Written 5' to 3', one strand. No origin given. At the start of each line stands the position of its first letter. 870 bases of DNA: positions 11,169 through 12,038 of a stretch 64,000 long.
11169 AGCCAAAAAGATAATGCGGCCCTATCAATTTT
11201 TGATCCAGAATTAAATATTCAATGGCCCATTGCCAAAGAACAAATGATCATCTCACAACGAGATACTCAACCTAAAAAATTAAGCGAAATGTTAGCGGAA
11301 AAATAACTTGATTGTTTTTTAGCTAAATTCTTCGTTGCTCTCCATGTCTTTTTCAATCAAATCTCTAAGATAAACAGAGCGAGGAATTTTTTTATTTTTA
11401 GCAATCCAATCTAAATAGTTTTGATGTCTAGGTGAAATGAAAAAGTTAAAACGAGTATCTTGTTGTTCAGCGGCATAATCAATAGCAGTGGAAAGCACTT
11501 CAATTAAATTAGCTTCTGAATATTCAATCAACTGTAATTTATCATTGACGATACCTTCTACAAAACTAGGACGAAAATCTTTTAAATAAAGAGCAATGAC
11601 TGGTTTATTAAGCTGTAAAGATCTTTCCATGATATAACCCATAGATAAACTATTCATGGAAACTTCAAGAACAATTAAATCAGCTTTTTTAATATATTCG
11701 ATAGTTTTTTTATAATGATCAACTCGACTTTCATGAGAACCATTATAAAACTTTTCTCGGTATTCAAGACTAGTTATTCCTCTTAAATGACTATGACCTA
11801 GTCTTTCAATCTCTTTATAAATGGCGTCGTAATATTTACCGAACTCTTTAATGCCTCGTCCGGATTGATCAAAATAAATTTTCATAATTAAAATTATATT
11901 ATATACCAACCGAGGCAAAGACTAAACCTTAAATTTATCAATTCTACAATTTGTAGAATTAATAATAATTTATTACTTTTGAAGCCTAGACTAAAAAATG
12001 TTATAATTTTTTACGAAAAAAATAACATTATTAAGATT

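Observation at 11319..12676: Divergent pair: nucleoside 2-deoxyribosyltransferase-like/RHH fusion and a lone GTP cyclohydrolase II homolog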

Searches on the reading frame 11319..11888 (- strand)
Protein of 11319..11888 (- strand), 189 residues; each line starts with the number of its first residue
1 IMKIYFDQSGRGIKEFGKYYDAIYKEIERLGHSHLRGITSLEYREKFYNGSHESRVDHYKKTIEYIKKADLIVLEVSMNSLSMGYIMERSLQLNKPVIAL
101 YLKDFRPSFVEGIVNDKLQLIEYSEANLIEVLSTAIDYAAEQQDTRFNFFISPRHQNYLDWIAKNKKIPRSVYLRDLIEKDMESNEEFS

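Call 3: search_protein_families(library=pfam, proteins=[window:11319-11888:-], max_evalue=1)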
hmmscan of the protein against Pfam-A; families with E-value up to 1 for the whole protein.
window:11319-11888:- (189 aa): 2 families
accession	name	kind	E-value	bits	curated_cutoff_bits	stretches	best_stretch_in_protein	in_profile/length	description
PF05014.21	Nuc_deoxyrib_tr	-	0.012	16.2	28.8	1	20-112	17-104/117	Nucleoside 2-deoxyribosyltransferase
PF15617.12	C-C_Bond_Lyase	-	0.08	12.5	28.4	1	120-166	47-93/320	C-C_Bond_Lyase of the TIM-Barrel fold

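Call 4: search_protein_families(library=ncbifam, proteins=[window:11319-11888:-], max_evalue=1)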
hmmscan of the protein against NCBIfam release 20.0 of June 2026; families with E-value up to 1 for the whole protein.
window:11319-11888:- (189 aa): 2 families
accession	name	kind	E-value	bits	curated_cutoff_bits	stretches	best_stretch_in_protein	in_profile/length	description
NF040770.1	hetero_SS_HdrA2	exception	0.029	12.5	1100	1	13-95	427-507/777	CoB-CoM heterodisulfide reductase HdrA2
NF049907.1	IncMemIncM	equivalog_domain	0.065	11.9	1000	1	16-63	155-200/562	inclusion membrane protein IncM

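Call 8: find_homologous_proteins(query=window:11319-11888:-)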
Query window:11319-11888:- (189 aa): 525 proteins with E <= 0.001 among 599 candidates; the best 120 are listed.
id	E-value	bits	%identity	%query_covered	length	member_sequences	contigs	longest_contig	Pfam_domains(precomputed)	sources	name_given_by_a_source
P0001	2.4e-118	411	100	100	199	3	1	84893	-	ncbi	-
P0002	1.8e-82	294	68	99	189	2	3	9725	-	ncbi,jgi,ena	-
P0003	1.1e-72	262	63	99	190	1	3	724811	-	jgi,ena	-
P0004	2.2e-72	261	60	99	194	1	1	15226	-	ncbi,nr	ncbi:MAG: hypothetical protein GF390_00800 [Candidatus Pacebacteria bacterium]|nr:hypothetical prote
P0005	1.7e-69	251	61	99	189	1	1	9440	-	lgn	-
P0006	2.1e-69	251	60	99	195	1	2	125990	-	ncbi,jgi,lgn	ncbi:MAG: hypothetical protein PVJ09_02230 [Candidatus Woesebacteria bacterium]|jgi:hypothetical pro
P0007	4.2e-69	250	61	99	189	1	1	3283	-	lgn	-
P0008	4.9e-68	247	61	99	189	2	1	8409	-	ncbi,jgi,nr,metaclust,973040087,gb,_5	ncbi:MAG: hypothetical protein XD95_0535 [Microgenomates bacterium 39_7]|nr:MAG: hypothetical protei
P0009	1.3e-67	245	61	99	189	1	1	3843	-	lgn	-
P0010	2.2e-67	245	59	99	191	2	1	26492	-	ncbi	ncbi:MAG: hypothetical protein ACOZAN_05090 [Patescibacteria group bacterium]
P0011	9.1e-67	243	59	99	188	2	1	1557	-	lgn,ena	-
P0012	1.1e-65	239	56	99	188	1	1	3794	-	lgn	-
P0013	2.4e-64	235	58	99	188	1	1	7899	-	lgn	-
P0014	2.5e-63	231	55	99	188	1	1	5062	-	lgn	-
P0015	2.3e-62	228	57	99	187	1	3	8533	-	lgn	-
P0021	2.7e-59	218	55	99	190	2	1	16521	PF05014.22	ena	-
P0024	7.8e-58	213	52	99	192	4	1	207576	PF05014.22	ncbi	-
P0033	1.8e-57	212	56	97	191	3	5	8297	PF05014.22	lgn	-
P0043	6.9e-56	207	53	99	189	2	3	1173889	-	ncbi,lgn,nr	ncbi:MAG: hypothetical protein BroJett025_01740 [Patescibacteria group bacterium]|nr:MAG: hypothetic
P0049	1.3e-55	206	54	99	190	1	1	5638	PF05014.22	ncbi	-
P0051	2.8e-55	205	54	99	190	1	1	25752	PF05014.22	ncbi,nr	ncbi:hypothetical protein KA082_00955 [Candidatus Woesebacteria bacterium]|nr:hypothetical protein [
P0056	1.1e-54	203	49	99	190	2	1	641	PF05014.22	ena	-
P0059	1.8e-54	202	50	99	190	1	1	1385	PF05014.22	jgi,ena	-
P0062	4.0e-54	201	49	99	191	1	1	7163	PF05014.22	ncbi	-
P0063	4.1e-54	201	54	98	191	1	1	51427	PF05014.22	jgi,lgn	jgi:hypothetical protein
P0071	1.9e-53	199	47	99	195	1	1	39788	PF05014.22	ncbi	-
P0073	2.4e-53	199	48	99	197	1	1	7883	PF05014.22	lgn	-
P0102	1.5e-50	190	51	99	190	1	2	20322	PF05014.22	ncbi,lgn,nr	ncbi:MAG: hypothetical protein NTZ93_04825 [Candidatus Beckwithbacteria bacterium]|nr:hypothetical p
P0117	1.7e-49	186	50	99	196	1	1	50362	PF05014.22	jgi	jgi:hypothetical protein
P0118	2.5e-49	186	47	99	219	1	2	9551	PF05014.22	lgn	-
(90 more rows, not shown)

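Call 11: search_solved_structures(query=window:11319-11888:-, max_evalue=10, show_alignments=3)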
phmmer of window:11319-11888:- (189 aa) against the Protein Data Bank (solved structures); distinct sequences matched with E-value up to 10: 16.
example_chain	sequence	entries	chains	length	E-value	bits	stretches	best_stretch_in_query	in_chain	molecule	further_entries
8rps_C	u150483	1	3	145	2.8e-07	34.1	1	4-126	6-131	2'-deoxynucleoside 5'-phosphate N-hydrolase 1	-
8rpt_B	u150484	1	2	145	3e-07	34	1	4-126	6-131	2'-deoxynucleoside 5'-phosphate N-hydrolase 1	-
8qhr_A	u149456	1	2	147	3.1e-07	33.9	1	4-126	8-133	2'-deoxynucleoside 5'-phosphate N-hydrolase 1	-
9i3q_A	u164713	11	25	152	3.5e-07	33.7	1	4-128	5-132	5-hydroxymethyl-dUMP N-hydrolase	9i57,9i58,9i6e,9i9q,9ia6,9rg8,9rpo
9da1_A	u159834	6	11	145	3.8e-07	33.6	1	4-126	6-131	5-hydroxymethyl-dUMP N-hydrolase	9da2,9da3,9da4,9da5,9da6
8os9_A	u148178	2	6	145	3.9e-07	33.6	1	4-126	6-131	2'-deoxynucleoside 5'-phosphate N-hydrolase 1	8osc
4p5e_A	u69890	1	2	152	4.1e-07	33.5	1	4-127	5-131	2'-deoxynucleoside 5'-phosphate N-hydrolase 1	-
8qhq_A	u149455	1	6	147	4.2e-07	33.5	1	4-126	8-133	2'-deoxynucleoside 5'-phosphate N-hydrolase 1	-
8rqd_C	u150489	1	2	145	1.2e-06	32.1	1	4-126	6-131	2'-deoxynucleoside 5'-phosphate N-hydrolase 1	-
4fyh_A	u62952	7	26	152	2.5e-06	31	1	3-128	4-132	Deoxyribonucleoside 5'-monophosphate N-glycosidase | 2'-deoxynucleoside 5'-phosphate N-hydrolase 1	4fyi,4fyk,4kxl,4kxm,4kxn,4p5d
2klh_A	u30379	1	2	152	2.6e-06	30.9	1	3-128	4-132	c-Myc-responsive protein Rcl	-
2khz_A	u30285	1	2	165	4.3e-06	30.2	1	4-129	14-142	c-Myc-responsive protein Rcl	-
8phx_A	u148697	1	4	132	0.061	16.7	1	49-101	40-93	Histidine protein kinase SLN1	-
6r2m_A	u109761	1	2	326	0.13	15.6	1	21-149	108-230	Glycoside transferase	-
5b26_A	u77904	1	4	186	0.24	14.8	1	24-120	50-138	Protein sel-1 homolog 1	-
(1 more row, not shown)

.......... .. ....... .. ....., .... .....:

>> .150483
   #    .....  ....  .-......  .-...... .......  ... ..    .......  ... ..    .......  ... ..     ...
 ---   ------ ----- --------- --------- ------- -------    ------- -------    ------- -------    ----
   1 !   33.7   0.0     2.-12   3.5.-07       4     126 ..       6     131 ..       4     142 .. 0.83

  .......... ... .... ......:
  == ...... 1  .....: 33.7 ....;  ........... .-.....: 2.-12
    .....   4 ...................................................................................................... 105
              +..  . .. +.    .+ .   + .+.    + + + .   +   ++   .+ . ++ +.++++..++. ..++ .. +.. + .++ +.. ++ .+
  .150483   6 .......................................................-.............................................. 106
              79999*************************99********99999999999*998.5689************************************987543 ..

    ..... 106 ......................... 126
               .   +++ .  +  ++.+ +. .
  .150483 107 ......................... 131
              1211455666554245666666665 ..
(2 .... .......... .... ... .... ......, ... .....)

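Call 17: find_encoding_contigs(protein=P0003, flank=6000, max_places=2)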
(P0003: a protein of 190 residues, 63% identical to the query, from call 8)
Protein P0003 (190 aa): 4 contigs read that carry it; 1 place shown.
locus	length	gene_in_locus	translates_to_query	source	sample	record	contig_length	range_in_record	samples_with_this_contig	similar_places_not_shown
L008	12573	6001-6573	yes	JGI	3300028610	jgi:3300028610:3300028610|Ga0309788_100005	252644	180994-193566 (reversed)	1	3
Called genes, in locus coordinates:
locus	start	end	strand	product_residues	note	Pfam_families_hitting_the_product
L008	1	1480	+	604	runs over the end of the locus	PF01807:Zn_ribbon_DnaG, PF08275:DNAG_N, PF01751:Toprim, PF13155:Toprim_2, PF13362:Toprim_3 (weak), PF13662:Toprim_4, PF10410:DnaB_bind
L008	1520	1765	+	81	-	PF02583:Trns_repr_metal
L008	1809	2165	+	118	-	PF04756:OST3_OST6 (weak), PF00085:Thioredoxin, PF00578:AhpC-TSA (faint), PF08534:Redoxin (faint), PF14595:Thioredoxin_9, PF13098:Thioredoxin_2, PF13899:Thioredoxin_7 (weak), PF13905:Thioredoxin_8 (faint)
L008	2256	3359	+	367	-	PF03486:HI0933_like (faint), PF07992:Pyr_redox_2, PF13738:Pyr_redox_3, PF00070:Pyr_redox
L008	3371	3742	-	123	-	PF02629:CoA_binding, PF13380:CoA_binding_2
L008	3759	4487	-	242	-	PF01634:HisG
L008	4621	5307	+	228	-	PF00478:IMPDH (faint), PF00977:His_biosynth, PF01884:PcrB (faint)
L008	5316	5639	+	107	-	PF01502:PRA-CH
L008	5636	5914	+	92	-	PF01503:PRA-PH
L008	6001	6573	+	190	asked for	-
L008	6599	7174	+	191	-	PF05014:Nuc_deoxyrib_tr (weak)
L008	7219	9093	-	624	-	PF01336:tRNA_anti-codon, PF00152:tRNA-synt_2, PF04073:tRNA_edit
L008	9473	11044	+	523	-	PF12072:RNase_Y_N, PF00013:KH_1 (weak), PF01966:HD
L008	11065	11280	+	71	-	PF03840:SecG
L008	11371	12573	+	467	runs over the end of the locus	PF00496:SBP_bac_5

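Call 18: find_encoding_contigs(protein=P0043, flank=6000, max_places=2)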
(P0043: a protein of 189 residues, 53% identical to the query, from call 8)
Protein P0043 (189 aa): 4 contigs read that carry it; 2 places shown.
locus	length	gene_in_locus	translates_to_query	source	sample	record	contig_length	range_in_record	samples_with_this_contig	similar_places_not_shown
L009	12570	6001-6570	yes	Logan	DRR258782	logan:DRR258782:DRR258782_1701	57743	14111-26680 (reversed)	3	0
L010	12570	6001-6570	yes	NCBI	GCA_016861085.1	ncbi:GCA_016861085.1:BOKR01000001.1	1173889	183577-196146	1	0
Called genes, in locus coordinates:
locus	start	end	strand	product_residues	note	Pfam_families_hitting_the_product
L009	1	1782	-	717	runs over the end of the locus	PF12228:DUF3604 (weak)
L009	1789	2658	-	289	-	-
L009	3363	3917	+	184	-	PF00583:Acetyltransf_1 (weak)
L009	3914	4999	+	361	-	PF05343:Peptidase_M42 (faint), PF01546:Peptidase_M20, PF07687:M20_dimer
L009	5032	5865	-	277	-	PF13489:Methyltransf_23 (weak), PF08242:Methyltransf_12 (weak), PF13649:Methyltransf_25 (weak)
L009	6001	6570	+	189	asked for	-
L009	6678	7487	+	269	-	-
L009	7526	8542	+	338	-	PF11104:PilM_2, PF14450:FtsA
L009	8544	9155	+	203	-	-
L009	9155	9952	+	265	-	PF04350:PilO (faint), PF10741:T2SSM_b (faint)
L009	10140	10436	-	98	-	PF13083:KH_KhpA-B, PF00013:KH_1 (weak)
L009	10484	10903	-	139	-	PF00886:Ribosomal_S16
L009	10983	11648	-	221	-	PF22935:RM44_endonuclase (weak), PF14622:Ribonucleas_3_3, PF00636:Ribonuclease_3, PF00035:dsrm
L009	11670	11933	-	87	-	-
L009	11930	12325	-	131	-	PF01029:NusB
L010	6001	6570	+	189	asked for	-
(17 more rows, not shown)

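Call 19: find_encoding_contigs(protein=P0024, flank=6000, max_places=2)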
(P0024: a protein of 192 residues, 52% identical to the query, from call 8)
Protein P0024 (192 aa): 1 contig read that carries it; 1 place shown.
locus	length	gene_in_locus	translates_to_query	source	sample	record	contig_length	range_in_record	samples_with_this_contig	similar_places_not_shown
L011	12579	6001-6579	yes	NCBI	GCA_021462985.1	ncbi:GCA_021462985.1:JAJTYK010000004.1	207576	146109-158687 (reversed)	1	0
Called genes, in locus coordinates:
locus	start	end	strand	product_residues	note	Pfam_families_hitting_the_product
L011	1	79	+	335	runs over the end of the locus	PF00850:Hist_deacetyl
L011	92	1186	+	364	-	PF01546:Peptidase_M20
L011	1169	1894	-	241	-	-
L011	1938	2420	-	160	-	-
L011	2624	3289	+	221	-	PF00702:Hydrolase, PF12710:HAD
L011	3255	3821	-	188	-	-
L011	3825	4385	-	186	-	-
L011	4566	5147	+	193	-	PF05014:Nuc_deoxyrib_tr (weak)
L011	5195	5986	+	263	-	PF13489:Methyltransf_23, PF08241:Methyltransf_11 (weak), PF08242:Methyltransf_12, PF13649:Methyltransf_25, PF13847:Methyltransf_31 (weak)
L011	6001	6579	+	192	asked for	PF05014:Nuc_deoxyrib_tr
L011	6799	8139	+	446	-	-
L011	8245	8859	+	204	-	-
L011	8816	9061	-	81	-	-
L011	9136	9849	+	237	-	-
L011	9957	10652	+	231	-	-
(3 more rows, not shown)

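Call 22: find_related_loci(query=A1, collection=genome_contigs, flank=4000)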
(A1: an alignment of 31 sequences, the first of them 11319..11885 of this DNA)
Query A1 (188 aa) in genome_contigs; peptide patterns used: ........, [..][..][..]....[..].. (x = any residue, [..] = any of these).
291 stretches matched a pattern; 179 encode a relative of the query (tblastn E <= 1e-3); the best 80 are kept; 80 distinct loci.
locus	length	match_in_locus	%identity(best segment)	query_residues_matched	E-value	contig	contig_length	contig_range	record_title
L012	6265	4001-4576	60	1-188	1e-80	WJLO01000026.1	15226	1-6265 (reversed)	MAG: Candidatus Paceibacterota bacterium isolate Bin_542 k141_1086176, whole genome shotgun sequence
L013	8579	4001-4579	60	1-188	4e-76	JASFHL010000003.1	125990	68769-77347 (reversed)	MAG: Candidatus Woesebacteria bacterium isolate D0608M20metaG_Bin_4550 D0608M20metaG_FD_scaffold_12_c1, whole genome sho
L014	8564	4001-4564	58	1-188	8e-74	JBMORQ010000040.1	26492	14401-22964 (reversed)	MAG: Patescibacteria group bacterium isolate Betzabe_MAG184 MAG184_40, whole genome shotgun sequence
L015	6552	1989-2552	53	1-188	1e-64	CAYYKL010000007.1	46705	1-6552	MAG TPA_asm: uncultured Pseudomonadales bacterium isolate SRP192515_co2_10 genome assembly, contig: NODE_466_length_4670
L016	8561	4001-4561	55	1-187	5e-63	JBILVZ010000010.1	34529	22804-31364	MAG: Methylococcaceae bacterium isolate ME2018-08-25_3300042355_group8_bin66 Rohwer_bin1527_scaffold_219_c1, whole genom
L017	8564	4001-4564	54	1-187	5e-63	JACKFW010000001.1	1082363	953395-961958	MAG: Pseudomonadales bacterium isolate HK-STAS-PATE-15 HK-STAS-PATE-15_1, whole genome shotgun sequence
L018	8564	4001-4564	53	1-188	1e-62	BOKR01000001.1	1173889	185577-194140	MAG: Patescibacteria group bacterium BroJett025 DNA, sequence1, whole genome shotgun sequence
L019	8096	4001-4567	52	1-188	4e-61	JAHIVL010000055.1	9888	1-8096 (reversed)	MAG: Patescibacteria group bacterium isolate MM_PC_MetaG.mb.79 MM_PC_MetaG.mb.79_k141_1014443, whole genome shotgun sequ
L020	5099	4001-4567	51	1-188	6e-60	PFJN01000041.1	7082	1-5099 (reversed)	MAG: Candidatus Pacebacteria bacterium CG_4_10_14_3_um_filter_34_15 CG_4_10_14_3_um_filter_scaffold_23236_c, whole genom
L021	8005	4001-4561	52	1-187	7e-60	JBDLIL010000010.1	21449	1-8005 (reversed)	MAG: Patescibacteria group bacterium isolate MAG029 MAG029_10, whole genome shotgun sequence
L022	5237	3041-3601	48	1-187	4e-59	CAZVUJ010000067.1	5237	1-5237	MAG TPA_asm: uncultured Pseudomonadales bacterium isolate SRP192515_co2_107 genome assembly, contig: NODE_14521_length_5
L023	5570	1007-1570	52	1-188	2e-59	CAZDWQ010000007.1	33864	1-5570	MAG TPA_asm: uncultured Pseudomonadales bacterium isolate SRP192515_co1_182 genome assembly, contig: NODE_1077_length_33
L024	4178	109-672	48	1-188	1e-58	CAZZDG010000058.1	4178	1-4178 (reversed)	MAG TPA_asm: uncultured Pseudomonadales bacterium isolate binchicken_co321_113 genome assembly, contig: NODE_9087_length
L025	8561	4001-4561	49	1-188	5e-58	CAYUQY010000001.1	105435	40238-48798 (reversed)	MAG TPA_asm: uncultured Pseudomonadales bacterium isolate binchicken_co335_44 genome assembly, contig: NODE_28_length_10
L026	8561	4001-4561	46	1-187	2e-56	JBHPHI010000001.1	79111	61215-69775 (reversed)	Patescibacteria group bacterium isolate SAG AM-311-P01 NODE_1_length_79111_cov_31.997432, whole genome shotgun sequence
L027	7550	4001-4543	49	1-181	2e-55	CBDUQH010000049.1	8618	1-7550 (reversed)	MAG TPA_asm: uncultured bacterium isolate SRR18550247_concoct_49 genome assembly, contig: ERZ25074849.529, whole genome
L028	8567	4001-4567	47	1-187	1e-54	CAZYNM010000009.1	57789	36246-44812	MAG TPA_asm: uncultured Pseudomonadales bacterium isolate SRP292972_co1_113 genome assembly, contig: NODE_364_length_577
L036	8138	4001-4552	47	1-187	5e-47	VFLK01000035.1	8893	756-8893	MAG: Candidatus Paceibacterota bacterium isolate Bin_61_66 c_000005201187, whole genome shotgun sequence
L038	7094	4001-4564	43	1-187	9e-46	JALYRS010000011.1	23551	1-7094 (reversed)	MAG: bacterium isolate MDV bin95 SD1455_NODE_206_length_23551_cov_1.029329, whole genome shotgun sequence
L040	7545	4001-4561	43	1-187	2e-45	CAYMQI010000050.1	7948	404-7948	MAG TPA_asm: uncultured Pseudomonadales bacterium isolate SRP050083_co2_357 genome assembly, contig: NODE_7824_length_79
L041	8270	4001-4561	44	1-187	8e-45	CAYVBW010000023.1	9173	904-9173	MAG TPA_asm: uncultured Pseudomonadales bacterium isolate SRP241326_co2_315 genome assembly, contig: NODE_9386_length_91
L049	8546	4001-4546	43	1-182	8e-44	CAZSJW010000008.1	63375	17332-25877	MAG TPA_asm: uncultured Pseudomonadales bacterium isolate SRP286056_co2_78 genome assembly, contig: NODE_474_length_6337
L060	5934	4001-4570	43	1-188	3e-42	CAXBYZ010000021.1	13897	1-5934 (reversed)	MAG TPA_asm: uncultured bacterium isolate SRR3724644_binner12_Refined_54 genome assembly, contig: ERZ4200978.1470, whole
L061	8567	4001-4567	44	1-188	5e-42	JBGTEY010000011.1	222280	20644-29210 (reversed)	MAG: Patescibacteria group bacterium isolate JTS-RE179 k141_3964577, whole genome shotgun sequence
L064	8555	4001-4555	41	1-185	1e-41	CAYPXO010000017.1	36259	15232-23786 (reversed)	MAG TPA_asm: uncultured Pseudomonadales bacterium isolate SRP323688_co1_104 genome assembly, contig: NODE_2115_length_36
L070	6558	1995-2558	38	1-188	4e-41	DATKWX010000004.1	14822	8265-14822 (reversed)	MAG TPA_asm: Candidatus Bathyarchaeia archaeon isolate SMAG_U14175 k141_2409881, whole genome shotgun sequence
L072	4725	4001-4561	39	1-187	4e-41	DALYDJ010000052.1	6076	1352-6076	MAG TPA_asm: Candidatus Woesebacteria bacterium isolate CTOTU14224 NODE_3619_length_6076_cov_3.819133, whole genome shot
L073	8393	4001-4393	53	59-187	3e-41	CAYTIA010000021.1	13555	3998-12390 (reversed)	MAG TPA_asm: uncultured Pseudomonadales bacterium isolate SRP241326_co1_68 genome assembly, contig: NODE_6281_length_135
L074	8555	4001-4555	40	1-187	4e-41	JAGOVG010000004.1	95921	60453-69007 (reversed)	Candidatus Woesebacteria bacterium isolate Gw_Eff_bin_546 Gw_Eff_280_length_95921_cov_9.193540, whole genome shotgun seq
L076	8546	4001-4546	37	1-182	5e-41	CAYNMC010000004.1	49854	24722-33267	MAG TPA_asm: uncultured Pseudomonadales bacterium isolate SRP231805_co4_157 genome assembly, contig: k141_224227, whole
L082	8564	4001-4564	41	1-188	8e-40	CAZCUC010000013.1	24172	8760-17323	MAG TPA_asm: uncultured Pseudomonadales bacterium isolate SRP286056_co1_428 genome assembly, contig: NODE_2385_length_24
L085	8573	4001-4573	41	1-187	3e-40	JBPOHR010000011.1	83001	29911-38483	MAG: Patescibacteria group bacterium isolate MAG_204 c_000000376201, whole genome shotgun sequence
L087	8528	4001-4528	43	1-188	4e-40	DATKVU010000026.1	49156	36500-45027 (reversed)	MAG TPA_asm: Clostridia bacterium isolate SMAG_U14141 k141_1931716, whole genome shotgun sequence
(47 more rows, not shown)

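Call 26: predict_structure(alignment_id=A1)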
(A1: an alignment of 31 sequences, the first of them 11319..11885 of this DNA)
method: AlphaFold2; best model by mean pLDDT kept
length: 188 residues; sequences in the alignment: 31
mean_pLDDT: 88.7   pTM: 0.71
mean pLDDT of the five models: 88.7, 87.3, 86.2, 86.1, 83.5
residues with pLDDT >= 90: 101; 70-90: 79; 50-70: 8; < 50: 0
segments of 3 or more residues with pLDDT < 50: none
pLDDT, mean of each block of 10 residues (from residue 1): 91 91 93 83 85 89 93 93 93 94 92 92 95 90 64 88 89 86 82
secondary structure, 60 per line:
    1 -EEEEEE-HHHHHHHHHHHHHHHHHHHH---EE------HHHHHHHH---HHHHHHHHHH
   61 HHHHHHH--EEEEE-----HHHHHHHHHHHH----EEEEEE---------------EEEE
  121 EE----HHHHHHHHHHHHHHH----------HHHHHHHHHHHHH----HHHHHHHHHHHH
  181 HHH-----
elements in order: E2-7 H9-28 H40-47 H51-67 E70-74 H80-91 E96-101 E117-122 H127-141 H152-164 H169-183
